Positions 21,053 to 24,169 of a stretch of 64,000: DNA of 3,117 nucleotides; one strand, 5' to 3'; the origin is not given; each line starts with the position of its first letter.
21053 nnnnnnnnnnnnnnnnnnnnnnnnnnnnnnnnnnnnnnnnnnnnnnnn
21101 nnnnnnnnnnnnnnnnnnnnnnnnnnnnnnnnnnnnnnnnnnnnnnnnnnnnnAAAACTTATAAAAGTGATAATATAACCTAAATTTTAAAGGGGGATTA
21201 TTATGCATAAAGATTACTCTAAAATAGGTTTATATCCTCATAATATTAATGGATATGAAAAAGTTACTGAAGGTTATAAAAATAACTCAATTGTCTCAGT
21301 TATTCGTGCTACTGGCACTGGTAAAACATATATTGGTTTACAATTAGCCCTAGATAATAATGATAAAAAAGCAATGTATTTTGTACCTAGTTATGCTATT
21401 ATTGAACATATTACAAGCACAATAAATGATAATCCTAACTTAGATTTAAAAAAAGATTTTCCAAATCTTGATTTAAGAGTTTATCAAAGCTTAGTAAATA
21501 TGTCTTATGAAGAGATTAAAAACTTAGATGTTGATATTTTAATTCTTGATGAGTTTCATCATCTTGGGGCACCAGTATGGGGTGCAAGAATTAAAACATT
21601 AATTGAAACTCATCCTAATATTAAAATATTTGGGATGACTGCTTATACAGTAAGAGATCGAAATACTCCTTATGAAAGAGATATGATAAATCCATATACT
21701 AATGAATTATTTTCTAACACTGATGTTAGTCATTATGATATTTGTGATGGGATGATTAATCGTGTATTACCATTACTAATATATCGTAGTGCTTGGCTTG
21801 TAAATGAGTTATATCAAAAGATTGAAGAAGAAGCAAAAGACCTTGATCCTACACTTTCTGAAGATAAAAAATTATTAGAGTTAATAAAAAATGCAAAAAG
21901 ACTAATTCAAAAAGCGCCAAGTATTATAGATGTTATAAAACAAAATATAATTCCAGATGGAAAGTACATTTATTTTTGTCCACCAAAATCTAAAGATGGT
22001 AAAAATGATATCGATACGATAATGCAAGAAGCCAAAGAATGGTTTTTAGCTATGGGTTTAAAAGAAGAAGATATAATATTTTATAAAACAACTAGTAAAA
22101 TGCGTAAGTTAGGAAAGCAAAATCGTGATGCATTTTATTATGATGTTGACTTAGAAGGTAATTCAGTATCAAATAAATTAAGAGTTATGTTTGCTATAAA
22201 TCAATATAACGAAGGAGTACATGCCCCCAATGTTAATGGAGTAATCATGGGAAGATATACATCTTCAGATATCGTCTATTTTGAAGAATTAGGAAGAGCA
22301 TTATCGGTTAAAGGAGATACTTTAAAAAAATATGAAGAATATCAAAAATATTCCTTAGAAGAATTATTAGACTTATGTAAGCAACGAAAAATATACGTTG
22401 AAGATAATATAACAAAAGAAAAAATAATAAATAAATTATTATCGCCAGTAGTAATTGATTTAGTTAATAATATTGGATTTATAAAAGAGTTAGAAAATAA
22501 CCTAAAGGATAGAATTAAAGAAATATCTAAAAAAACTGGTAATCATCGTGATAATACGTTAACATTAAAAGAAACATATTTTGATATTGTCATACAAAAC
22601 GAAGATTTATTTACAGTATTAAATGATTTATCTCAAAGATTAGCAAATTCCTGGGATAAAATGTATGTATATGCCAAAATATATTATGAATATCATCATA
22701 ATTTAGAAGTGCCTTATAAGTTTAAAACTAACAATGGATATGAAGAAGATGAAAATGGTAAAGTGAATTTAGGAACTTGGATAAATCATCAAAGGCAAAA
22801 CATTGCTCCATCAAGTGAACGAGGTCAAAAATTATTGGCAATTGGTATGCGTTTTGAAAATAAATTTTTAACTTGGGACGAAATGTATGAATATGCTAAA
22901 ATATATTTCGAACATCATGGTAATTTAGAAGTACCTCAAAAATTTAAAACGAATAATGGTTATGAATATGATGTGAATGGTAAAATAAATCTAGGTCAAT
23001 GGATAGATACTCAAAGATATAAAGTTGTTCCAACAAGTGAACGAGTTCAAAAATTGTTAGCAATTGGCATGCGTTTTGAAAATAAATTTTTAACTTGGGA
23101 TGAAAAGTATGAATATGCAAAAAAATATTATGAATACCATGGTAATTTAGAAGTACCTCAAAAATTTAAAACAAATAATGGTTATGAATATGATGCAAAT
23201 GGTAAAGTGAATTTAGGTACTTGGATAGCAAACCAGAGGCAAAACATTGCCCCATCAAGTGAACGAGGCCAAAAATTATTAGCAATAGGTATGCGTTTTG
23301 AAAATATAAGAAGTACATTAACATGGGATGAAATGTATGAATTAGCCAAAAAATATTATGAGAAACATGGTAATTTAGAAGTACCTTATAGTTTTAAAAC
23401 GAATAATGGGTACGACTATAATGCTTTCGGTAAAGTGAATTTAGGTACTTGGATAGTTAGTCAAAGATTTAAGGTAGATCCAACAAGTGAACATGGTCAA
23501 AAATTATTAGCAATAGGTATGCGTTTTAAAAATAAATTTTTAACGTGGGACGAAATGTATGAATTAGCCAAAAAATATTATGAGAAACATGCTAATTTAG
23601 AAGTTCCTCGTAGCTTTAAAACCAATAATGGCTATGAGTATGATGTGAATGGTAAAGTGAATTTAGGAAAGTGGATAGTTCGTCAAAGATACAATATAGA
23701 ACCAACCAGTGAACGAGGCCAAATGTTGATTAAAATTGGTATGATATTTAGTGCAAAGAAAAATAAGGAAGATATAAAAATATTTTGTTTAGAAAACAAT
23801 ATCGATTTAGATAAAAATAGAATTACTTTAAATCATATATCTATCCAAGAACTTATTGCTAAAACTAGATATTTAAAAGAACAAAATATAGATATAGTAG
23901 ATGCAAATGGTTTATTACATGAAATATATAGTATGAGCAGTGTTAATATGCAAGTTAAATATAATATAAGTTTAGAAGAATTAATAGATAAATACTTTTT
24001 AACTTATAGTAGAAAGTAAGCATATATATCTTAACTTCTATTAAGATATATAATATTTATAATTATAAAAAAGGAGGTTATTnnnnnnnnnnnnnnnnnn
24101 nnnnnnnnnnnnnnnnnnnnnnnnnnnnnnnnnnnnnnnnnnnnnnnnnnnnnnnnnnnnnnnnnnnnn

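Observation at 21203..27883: Tandem paralogous DExH helicases carrying arrays of 5 and 7 'helicase-associated' (HA) domains, with small coupled ORFs: candidate uncharacterised system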

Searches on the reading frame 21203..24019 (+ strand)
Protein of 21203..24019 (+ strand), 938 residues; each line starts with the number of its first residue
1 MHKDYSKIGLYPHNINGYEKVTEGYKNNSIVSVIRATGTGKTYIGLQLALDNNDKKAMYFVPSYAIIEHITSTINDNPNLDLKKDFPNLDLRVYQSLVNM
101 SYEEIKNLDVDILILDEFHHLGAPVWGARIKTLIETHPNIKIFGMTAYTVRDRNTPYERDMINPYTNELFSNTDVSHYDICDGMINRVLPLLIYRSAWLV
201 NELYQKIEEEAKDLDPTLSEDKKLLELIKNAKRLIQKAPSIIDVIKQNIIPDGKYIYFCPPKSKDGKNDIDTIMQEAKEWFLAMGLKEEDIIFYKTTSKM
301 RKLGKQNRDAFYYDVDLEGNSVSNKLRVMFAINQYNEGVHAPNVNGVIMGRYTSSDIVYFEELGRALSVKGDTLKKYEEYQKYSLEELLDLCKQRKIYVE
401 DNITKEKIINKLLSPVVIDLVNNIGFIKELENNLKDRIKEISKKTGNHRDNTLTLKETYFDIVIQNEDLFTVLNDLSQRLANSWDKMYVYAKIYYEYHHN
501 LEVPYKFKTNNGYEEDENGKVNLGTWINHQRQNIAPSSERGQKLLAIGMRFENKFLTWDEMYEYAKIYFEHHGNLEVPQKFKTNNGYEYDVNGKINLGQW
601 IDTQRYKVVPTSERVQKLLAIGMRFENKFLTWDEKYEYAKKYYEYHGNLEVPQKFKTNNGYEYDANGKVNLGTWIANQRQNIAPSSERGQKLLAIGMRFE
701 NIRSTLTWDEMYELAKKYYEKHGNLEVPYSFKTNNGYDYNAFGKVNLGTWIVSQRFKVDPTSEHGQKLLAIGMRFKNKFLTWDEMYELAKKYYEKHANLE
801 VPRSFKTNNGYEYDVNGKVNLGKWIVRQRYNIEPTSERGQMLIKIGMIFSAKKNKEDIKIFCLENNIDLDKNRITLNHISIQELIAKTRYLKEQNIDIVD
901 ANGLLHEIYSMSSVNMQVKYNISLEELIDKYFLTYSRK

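Call 3: search_protein_families(library=pfam, proteins=[window:21203-24019:+], max_evalue=0.01)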
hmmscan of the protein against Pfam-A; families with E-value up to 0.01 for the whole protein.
window:21203-24019:+ (938 aa): 6 families
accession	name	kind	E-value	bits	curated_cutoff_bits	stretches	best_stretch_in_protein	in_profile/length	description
PF03457.19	HA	-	5.3e-62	206.5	28.4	5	631-697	4-64/64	Helicase associated domain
PF04851.21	ResIII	-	7.2e-10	39.5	22.5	1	9-148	3-161/164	Type III restriction enzyme, res subunit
PF00270.35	DEAD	-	6.1e-06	26.5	26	1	30-147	16-158/167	DEAD/DEAH box helicase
PF09848.15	SLFN-g3_helicase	-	0.0027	17.5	24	1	36-121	9-91/354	Schlafen group 3, DNA/RNA helicase domain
PF02562.22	PhoH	-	0.0057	16.6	27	0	20-56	11-47/205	PhoH-like protein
PF13401.12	AAA_22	-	0.0093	16.7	27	0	29-125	6-100/130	AAA domain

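Call 4: search_protein_families(library=padloc, proteins=[window:21203-24019:+], max_evalue=0.01)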
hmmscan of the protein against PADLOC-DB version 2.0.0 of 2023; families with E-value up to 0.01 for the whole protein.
window:21203-24019:+ (938 aa): 3 families
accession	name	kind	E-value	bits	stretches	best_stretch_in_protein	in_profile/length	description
PDLC03659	mREase_IV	-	3.7e-06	23.1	1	324-368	508-552/945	Type IV methyl-directed restriction enzyme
PDLC02029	Cas3d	-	4.3e-05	19.9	1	20-73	37-90/758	-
PDLC04711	PDC-M56B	-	0.0051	14.7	0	599-628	118-147/151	-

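Call 35: search_protein_families(library=ncbifam, proteins=[window:21203-24019:+], max_evalue=0.1)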
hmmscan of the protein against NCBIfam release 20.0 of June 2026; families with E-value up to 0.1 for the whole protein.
window:21203-24019:+ (938 aa): 0 families

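Call 36: search_protein_families(library=phrogs, proteins=[window:21203-24019:+], max_evalue=0.1)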
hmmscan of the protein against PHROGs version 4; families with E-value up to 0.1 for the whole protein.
window:21203-24019:+ (938 aa): 5 families
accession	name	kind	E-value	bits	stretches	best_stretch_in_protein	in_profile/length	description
phrog_16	-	DNA, RNA and nucleotide metabolism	1.4e-14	54.3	1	5-676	268-810/986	DNA helicase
phrog_20030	-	unknown function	0.0037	18.1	0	765-801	85-121/162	-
phrog_2250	-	unknown function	0.011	16.6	1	375-412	123-160/168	-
phrog_38219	-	unknown function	0.048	14.3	0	764-843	84-163/279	-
phrog_13948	-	unknown function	0.049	15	0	205-230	47-72/75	-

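Call 47: search_solved_structures(query=A4, max_evalue=1)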
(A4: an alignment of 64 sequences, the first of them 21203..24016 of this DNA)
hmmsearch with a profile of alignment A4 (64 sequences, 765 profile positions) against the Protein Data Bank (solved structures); distinct sequences matched with E-value up to 1: 4.
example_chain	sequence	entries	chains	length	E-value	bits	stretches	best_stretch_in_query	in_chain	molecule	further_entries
7clg_A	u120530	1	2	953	8.1e-10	40.9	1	324-373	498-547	Putative helicase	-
2kta_A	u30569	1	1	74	0.1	14.1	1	594-631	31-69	Putative helicase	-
8g9u_P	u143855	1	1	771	0.65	11.4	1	25-78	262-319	Cas3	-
8zns_A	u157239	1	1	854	0.74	11.2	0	25-78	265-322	CRISPR-associated endonuclease Cas3-HD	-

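Call 61: predict_structure(alignment_id=A4)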
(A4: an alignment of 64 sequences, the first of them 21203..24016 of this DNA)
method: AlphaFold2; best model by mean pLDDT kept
length: 938 residues; sequences in the alignment: 64
mean_pLDDT: 84.5   pTM: 0.54
mean pLDDT of the five models: 84.5, 84.0, 82.4, 81.7, 81.4
residues with pLDDT >= 90: 286; 70-90: 583; 50-70: 52; < 50: 17
segments of 3 or more residues with pLDDT < 50: 448-451, 701-705
pLDDT, mean of each block of 10 residues (from residue 1): 75 89 95 87 93 96 84 87 93 92 96 93 88 96 88 74 90 91 87 80 80 77 86 84 88 90 76 92 94 88 88 93 94 63 85 79 76 85 93 82 86 89 84 89 63 67 83 82 83 86 83 80 88 84 86 68 90 81 84 80 77 83 62 87 86 82 78 84 84 81 62 94 86 86 83 85 89 68 89 83 85 82 89 82 82 83 91 87 92 92 90 85 88 73
secondary structure, 60 per line:
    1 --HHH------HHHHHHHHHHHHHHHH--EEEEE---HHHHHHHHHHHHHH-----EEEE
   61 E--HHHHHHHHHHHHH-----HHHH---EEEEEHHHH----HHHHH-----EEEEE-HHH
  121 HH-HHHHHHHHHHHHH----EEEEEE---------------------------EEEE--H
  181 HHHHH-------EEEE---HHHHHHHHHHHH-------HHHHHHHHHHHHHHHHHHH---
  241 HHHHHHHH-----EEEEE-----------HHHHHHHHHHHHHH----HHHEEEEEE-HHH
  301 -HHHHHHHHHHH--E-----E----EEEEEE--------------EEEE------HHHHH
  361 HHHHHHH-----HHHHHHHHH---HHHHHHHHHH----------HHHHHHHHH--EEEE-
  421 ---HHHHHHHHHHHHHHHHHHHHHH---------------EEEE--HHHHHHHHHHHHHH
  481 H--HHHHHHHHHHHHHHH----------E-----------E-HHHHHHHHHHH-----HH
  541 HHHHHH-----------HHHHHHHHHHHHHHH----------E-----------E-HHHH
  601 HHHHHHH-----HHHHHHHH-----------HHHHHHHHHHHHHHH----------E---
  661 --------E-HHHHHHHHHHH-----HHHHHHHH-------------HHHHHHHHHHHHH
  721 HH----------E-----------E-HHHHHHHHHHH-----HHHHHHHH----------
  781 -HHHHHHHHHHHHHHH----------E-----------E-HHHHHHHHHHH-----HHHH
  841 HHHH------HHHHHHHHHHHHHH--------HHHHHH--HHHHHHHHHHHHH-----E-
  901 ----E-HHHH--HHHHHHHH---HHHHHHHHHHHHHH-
elements in order (helices of 4 or more, strands of 3 or more residues): H12-27 E30-34 H38-51 E57-61 H64-76 H82-85 E89-93 H94-97 H102-106 E112-116 H118-122 H124-136 E141-146 E174-177 H180-185 E193-196 H200-211 H219-237 H241-248 E254-258 H270-283 E291-296 H302-312 E326-331 E346-349 H356-367 H373-381 H385-394 H405-413 E416-419 H424-445 E461-464 H467-481 H484-498 H523-533 H539-546 H558-572 H597-607 H613-620 H632-646 H671-681 H687-694 H708-722 H747-757 H763-770 H782-796 H821-831 H837-844 H851-864 H873-878 H881-893 H907-910 H913-920 H924-937

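Call 64: fold_search(model_id=the predicted structure, library=pdb)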
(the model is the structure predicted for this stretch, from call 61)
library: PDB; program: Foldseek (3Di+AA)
matches with E <= 10: 1084; with E <= 0.001: 317
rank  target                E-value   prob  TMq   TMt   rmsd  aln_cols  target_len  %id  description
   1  7r7j_B                1.4e-08  1.00  0.25  0.39   9.1       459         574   13  Crystal structure of RadD with ADP (released 2022-04-13)
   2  6p4w_A                1.7e-08  1.00  0.20  0.36  10.4       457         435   15  XPB helicase in a complex with truncated Bax1 from Sulfurisphaera tokodaii at 2.96 Angstrom resolution (released 2020-06-03)
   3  6p4f_C                2.5e-08  1.00  0.22  0.43  12.2       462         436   15  Crystal structure of the XPB-Bax1-forked DNA ternary complex (released 2020-06-17)
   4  6p4o_C                2.9e-08  1.00  0.22  0.40  11.7       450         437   15  Complex of XPB helicase with Bax1 endonuclease from Sulfurisphaera tokodaii at 3.15 Angstroms resolution (released 2020-06-03)
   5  6jde_A                5.6e-08  1.00  0.26  0.41   8.4       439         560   13  crystal structure of a DNA repair protein (released 2019-06-26)
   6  6p4o_E                7.7e-08  1.00  0.20  0.36  11.2       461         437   15  Complex of XPB helicase with Bax1 endonuclease from Sulfurisphaera tokodaii at 3.15 Angstroms resolution (released 2020-06-03)
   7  6p4o_A                1.3e-07  1.00  0.22  0.40  11.3       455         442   15  Complex of XPB helicase with Bax1 endonuclease from Sulfurisphaera tokodaii at 3.15 Angstroms resolution (released 2020-06-03)
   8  8h5y_A                1.8e-07  1.00  0.25  0.39   8.7       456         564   13  Crystal structure of RadD- ADP complex (released 2023-10-18)
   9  8h5y_B                2.8e-07  1.00  0.26  0.40   9.1       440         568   13  Crystal structure of RadD- ADP complex (released 2023-10-18)
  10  5i8q_A                3.8e-07  1.00  0.24  0.29  24.9       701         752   12  S. cerevisiae Prp43 in complex with RNA and ADPNP (released 2017-02-01)
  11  7r7j_A                4.0e-07  1.00  0.25  0.39   9.1       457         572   13  Crystal structure of RadD with ADP (released 2022-04-13)
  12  6jde_B                4.8e-07  1.00  0.25  0.39   7.9       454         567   12  crystal structure of a DNA repair protein (released 2019-06-26)
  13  8h5z_A                9.4e-07  1.00  0.25  0.40   8.8       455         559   14  Crystal structure of RadD/ATP analogue complex (released 2023-10-18)
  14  8pfl                  1.2e-06  1.00  0.15  0.29  18.3       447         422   12  Crystal structure of WRN helicase domain in complex with 3 (released 2024-04-24)
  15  2xau_A                1.4e-06  1.00  0.25  0.30  24.5       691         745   12  Crystal structure of the Prp43p DEAH-box RNA helicase in complex with ADP (released 2010-06-09)
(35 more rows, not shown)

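Call 65: find_related_loci(query=A4, collection=genome_contigs, flank=10000)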
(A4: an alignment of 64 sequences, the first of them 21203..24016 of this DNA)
Query A4 (938 aa) in genome_contigs; peptide patterns used: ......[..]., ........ (x = any residue, [..] = any of these).
327 stretches matched a pattern; 167 encode a relative of the query (tblastn E <= 1e-3); the best 80 are kept; 79 distinct loci.
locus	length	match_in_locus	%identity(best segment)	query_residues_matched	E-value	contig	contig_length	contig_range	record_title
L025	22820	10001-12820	90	1-938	0e+0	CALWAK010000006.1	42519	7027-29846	MAG: uncultured Bacilli bacterium isolate BRZ_GD__bin14 genome assembly, contig: BRZ_GD__NODE_1277_length_42519_cov_7.47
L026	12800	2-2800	59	10-933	0e+0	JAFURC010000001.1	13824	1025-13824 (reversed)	MAG: Bacilli bacterium isolate RGIG4749 Roe_deer_Rectum.Co__c19755, whole genome shotgun sequence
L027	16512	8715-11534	56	3-937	0e+0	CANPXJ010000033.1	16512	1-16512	MAG: uncultured Bacilli bacterium isolate Lapin-003-2__bin5 genome assembly, contig: Lapin-003-2__NODE_3275_length_16512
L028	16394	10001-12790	54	5-929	0e+0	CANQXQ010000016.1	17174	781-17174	MAG: uncultured Bacilli bacterium isolate Lapin-020__bin23 genome assembly, contig: Lapin-020__NODE_4445_length_17174_co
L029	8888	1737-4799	55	5-932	0e+0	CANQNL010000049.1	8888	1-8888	MAG: uncultured Bacilli bacterium isolate Lapin-012__bin34 genome assembly, contig: Lapin-012__NODE_8302_length_8888_cov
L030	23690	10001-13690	55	1-934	0e+0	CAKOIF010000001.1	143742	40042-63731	MAG: uncultured Bacilli bacterium isolate REFINED_METABAT215_TOP10_CONTIGS_1500_ASSEMBLY_K77_MERGED__Hadza_MoBio_C-REDO_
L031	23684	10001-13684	55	1-931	0e+0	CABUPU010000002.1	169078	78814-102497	MAG TPA_asm: uncultured Mycoplasma sp. isolate MGYG-HGUT-04242 genome assembly, contig: GUT_GENOME260707_2, whole genome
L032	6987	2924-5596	56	2-889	0e+0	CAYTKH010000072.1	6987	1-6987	MAG TPA_asm: uncultured Muribaculaceae bacterium isolate SRP287540_co2_278 genome assembly, contig: NODE_11985_length_69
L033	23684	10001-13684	55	1-931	0e+0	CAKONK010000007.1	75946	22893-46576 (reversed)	MAG: uncultured Bacilli bacterium isolate REFINED_METABAT215_TOP10_CONTIGS_1500_ASSEMBLY_K77_MERGED__Hadza_MoBio_C-REDO_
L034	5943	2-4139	57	10-887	0e+0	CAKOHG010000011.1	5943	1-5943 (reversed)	MAG: uncultured Bacilli bacterium isolate REFINED_METABAT215_TOP10_CONTIGS_1500_ASSEMBLY_K77_MERGED__Hadza_MoBio_C-REDO_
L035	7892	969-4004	55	4-933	0e+0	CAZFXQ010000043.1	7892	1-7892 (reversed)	MAG TPA_asm: uncultured Muribaculaceae bacterium isolate SRP278969_co2_703 genome assembly, contig: NODE_12713_length_78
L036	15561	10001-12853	52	3-938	0e+0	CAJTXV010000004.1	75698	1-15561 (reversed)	MAG TPA_asm: uncultured Bacilli bacterium isolate MGBC119928 genome assembly, contig: MGBC119928.4, whole genome shotgun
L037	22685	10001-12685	54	8-887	0e+0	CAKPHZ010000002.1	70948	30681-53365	MAG: uncultured Bacilli bacterium isolate REFINED_METABAT215_TOP10_CONTIGS_1500_ASSEMBLY_K77_MERGED__Hadza_MoBio_hadza-E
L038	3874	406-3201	52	4-933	0e+0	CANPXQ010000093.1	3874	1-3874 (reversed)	MAG: uncultured Bacilli bacterium isolate Lapin-005__bin3 genome assembly, contig: Lapin-005__NODE_35266_length_3874_cov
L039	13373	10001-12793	52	1-934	0e+0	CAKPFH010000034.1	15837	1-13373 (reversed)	MAG: uncultured Bacilli bacterium isolate REFINED_METABAT215_TOP10_CONTIGS_1500_ASSEMBLY_K77_MERGED__Hadza_PheChl_Fiber-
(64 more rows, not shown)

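Call 82: find_related_loci(query=A4, collection=viral_contigs, flank=10000)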
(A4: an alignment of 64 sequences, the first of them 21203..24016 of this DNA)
Query A4 (938 aa) in viral_contigs; peptide patterns used: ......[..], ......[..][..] (x = any residue, [..] = any of these).
448 stretches matched a pattern; 43 encode a relative of the query (tblastn E <= 1e-3); 42 distinct loci.
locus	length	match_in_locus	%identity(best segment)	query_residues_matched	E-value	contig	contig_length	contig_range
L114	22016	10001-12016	29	7-863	2e-61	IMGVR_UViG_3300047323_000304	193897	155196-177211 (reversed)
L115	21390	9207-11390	26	2-776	5e-57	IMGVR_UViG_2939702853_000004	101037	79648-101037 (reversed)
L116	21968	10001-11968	25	8-829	4e-55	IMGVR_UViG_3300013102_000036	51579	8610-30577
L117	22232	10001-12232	26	8-849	1e-54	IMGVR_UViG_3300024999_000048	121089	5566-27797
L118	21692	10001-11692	28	10-636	2e-52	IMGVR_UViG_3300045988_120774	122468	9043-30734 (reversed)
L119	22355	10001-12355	25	8-860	3e-49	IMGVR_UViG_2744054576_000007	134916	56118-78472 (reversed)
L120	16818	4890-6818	25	10-755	1e-48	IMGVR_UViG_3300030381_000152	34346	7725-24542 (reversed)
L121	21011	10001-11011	30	7-369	1e-43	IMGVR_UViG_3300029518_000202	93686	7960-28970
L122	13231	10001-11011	30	7-369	1e-43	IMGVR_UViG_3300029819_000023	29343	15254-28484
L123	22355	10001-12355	25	8-860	3e-50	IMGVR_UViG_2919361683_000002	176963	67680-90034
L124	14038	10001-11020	31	7-369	2e-43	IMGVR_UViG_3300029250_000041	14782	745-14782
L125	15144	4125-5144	33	6-372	1e-40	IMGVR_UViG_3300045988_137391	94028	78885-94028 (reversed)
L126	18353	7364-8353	28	7-370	1e-31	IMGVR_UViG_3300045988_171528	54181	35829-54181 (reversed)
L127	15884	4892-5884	25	8-367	1e-29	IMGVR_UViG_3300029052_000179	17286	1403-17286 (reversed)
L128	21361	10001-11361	30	8-532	4e-44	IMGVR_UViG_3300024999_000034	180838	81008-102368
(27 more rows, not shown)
